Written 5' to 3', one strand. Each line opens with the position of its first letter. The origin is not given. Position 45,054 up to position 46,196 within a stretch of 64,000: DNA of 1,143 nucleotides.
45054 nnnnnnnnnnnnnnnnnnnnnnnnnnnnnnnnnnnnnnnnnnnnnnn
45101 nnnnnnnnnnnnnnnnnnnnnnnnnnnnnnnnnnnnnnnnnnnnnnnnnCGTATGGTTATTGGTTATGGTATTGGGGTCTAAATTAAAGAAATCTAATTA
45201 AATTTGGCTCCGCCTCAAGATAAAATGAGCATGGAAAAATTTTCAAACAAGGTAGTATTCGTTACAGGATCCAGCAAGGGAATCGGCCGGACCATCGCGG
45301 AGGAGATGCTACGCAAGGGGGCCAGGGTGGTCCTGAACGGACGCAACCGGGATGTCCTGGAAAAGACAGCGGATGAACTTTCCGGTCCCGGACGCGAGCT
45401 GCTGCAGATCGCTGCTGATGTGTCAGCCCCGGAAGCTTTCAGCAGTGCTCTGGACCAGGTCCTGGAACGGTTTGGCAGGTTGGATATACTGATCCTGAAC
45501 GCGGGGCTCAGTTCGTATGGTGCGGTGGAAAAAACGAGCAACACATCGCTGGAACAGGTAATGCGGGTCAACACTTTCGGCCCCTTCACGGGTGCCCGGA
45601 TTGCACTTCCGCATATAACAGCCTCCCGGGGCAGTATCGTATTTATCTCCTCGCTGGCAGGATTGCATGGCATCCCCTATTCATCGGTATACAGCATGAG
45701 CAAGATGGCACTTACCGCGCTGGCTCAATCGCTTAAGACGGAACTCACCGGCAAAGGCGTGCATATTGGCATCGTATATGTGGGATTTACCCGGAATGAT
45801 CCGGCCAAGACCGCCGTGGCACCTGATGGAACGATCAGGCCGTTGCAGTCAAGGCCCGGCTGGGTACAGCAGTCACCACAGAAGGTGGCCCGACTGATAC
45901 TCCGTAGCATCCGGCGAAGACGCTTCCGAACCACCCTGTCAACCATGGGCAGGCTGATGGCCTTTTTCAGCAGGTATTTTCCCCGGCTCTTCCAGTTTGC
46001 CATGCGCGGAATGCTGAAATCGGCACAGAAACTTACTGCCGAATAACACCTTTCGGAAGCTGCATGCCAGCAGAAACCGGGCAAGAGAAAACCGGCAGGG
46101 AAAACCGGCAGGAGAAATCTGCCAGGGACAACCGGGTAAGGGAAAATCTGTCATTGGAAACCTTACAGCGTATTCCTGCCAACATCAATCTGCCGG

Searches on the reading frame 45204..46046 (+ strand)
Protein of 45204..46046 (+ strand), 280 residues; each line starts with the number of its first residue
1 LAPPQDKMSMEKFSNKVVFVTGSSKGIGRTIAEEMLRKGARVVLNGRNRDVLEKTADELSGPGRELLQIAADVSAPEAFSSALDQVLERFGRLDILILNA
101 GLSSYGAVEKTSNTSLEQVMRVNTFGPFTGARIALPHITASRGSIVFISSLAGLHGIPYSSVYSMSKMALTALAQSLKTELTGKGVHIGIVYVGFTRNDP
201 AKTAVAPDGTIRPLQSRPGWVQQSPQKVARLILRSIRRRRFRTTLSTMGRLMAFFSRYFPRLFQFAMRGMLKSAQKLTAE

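Call 42: search_protein_families(library=ncbifam, proteins=[window:45204-46046:+], max_evalue=0.00001)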
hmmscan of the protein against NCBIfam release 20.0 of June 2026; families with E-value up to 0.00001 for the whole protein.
window:45204-46046:+ (280 aa): 227 families (the best 25 are shown)
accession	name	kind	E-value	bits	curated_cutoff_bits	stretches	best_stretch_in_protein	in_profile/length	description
NF004825.0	PRK06181.1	equivalog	2.4e-64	217.2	215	1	10-274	1-266/268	SDR family oxidoreductase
NF004526.0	PRK05872.1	subfamily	3.3e-55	187.3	276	1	8-254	3-251/297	short-chain dehydrogenase/reductase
NF005495.0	PRK07109.1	subfamily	2.2e-46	158.7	264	1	9-275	2-267/334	SDR family oxidoreductase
NF005878.0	PRK07825.1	subfamily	7e-45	153.5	287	1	9-278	3-259/278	short chain dehydrogenase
NF052558.1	MBtsdlDhBudC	equivalog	5.3e-41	140.8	270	1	13-217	1-203/250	meso-2,3-butanediol dehydrogenase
NF005559.1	PRK07231.1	subfamily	1e-40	139.8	215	1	13-206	2-196/249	glucose 1-dehydrogenase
NF006114.0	PRK08263.1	subfamily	1.1e-39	136.3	290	1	15-199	3-185/280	short chain dehydrogenase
NF005806.0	PRK07666.1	equivalog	4.8e-39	134.1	286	1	10-186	2-179/239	3-ketoacyl-ACP reductase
NF005594.0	PRK07326.1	equivalog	1.1e-38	133.1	271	1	11-194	2-184/237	SDR family oxidoreductase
NF005881.0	PRK07832.1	equivalog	3.5e-37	128.2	296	1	8-276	2-278/287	SDR family oxidoreductase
NF004792.0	PRK06139.1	equivalog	1.3e-36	126.3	308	1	10-273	3-264/327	SDR family oxidoreductase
NF009466.0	PRK12826.1-2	subfamily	2.3e-36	125.5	222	1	15-232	3-222/248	3-oxoacyl-ACP reductase FabG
NF006123.0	PRK08267.1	equivalog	2.5e-36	125.2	261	1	15-272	2-257/261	SDR family oxidoreductase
NF009093.0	PRK12429.1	subfamily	4.5e-36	124.5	258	1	13-197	3-188/259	3-hydroxybutyrate dehydrogenase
NF004823.0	PRK06179.1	subfamily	6.4e-36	124.2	310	1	14-261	4-256/271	oxidoreductase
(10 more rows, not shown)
